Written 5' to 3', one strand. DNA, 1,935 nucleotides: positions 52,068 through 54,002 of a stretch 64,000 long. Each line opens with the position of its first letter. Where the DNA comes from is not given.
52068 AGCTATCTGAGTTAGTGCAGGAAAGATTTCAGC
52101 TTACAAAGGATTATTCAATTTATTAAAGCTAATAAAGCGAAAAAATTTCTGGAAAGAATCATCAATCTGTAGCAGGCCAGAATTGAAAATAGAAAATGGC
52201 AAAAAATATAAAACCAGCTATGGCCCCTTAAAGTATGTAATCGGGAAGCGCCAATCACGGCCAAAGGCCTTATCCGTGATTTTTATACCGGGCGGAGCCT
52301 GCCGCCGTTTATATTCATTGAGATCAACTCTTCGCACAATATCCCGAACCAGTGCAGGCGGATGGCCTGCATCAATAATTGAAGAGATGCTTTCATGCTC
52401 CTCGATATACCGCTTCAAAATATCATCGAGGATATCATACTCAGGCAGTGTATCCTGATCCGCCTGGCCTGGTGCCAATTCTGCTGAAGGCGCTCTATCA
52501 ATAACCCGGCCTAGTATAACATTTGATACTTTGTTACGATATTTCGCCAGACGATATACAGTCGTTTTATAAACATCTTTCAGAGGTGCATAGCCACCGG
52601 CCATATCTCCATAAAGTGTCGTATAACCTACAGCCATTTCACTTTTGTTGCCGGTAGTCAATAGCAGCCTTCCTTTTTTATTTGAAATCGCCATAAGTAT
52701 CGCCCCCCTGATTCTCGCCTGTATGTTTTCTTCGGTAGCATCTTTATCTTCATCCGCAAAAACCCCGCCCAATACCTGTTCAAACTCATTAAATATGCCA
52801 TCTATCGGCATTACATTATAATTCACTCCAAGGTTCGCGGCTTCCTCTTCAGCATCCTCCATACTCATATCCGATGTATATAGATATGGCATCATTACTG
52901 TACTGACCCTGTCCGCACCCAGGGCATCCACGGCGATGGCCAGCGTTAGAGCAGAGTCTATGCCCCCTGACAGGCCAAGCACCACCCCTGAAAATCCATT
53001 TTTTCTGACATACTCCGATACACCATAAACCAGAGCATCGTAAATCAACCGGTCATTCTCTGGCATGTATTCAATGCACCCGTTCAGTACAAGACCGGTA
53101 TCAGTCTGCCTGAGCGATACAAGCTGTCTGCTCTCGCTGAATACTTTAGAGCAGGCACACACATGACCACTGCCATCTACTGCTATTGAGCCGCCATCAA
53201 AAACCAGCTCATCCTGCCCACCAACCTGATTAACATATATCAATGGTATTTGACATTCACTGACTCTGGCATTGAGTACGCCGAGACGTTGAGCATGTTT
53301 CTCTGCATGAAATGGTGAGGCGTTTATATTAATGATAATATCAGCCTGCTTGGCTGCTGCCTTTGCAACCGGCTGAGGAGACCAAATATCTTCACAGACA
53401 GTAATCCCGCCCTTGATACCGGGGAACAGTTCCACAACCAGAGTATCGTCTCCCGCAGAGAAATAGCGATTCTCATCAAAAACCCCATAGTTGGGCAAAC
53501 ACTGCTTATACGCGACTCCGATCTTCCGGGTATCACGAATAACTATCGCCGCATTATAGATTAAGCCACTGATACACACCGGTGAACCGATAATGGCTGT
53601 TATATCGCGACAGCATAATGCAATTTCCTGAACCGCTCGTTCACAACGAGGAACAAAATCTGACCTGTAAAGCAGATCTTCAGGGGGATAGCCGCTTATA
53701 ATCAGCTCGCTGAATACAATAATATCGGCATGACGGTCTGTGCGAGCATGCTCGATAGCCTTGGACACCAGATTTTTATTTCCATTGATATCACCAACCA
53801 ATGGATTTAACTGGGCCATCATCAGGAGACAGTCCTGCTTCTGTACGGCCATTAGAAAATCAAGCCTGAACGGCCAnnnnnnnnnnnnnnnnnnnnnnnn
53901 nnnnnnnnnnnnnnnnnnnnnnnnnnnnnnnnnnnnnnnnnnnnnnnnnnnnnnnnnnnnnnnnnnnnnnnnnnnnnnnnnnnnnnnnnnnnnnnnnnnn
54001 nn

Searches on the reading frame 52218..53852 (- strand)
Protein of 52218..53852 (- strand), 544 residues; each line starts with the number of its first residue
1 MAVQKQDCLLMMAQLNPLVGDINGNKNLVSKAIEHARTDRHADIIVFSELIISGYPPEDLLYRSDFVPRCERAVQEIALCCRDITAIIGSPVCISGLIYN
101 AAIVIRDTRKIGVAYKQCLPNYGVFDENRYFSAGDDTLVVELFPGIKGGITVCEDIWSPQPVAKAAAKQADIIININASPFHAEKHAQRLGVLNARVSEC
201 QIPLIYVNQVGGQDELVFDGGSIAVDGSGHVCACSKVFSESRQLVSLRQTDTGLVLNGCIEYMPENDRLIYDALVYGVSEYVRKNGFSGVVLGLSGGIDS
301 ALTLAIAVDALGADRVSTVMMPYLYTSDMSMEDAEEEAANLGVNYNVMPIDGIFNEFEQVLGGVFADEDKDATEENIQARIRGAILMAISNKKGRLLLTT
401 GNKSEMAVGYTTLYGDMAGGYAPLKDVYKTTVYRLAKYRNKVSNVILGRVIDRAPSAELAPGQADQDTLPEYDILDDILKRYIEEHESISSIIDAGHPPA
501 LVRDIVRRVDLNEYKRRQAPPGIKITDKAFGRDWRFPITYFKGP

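Call 33: search_protein_families(library=pfam, proteins=[window:52218-53852:-], max_evalue=0.01)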
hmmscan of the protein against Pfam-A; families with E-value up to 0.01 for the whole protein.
window:52218-53852:- (544 aa): 3 families
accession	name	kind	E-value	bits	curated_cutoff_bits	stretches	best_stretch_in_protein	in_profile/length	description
PF02540.23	NAD_synthase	-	3.6e-72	242.9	21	1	271-519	2-242/242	NAD synthase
PF00795.27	CN_hydrolase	-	1.2e-21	77.6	23.2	1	13-234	5-233/256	Carbon-nitrogen hydrolase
PF06508.19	QueC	-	0.0011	18.9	22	1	291-352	3-62/210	Queuosine biosynthesis protein QueC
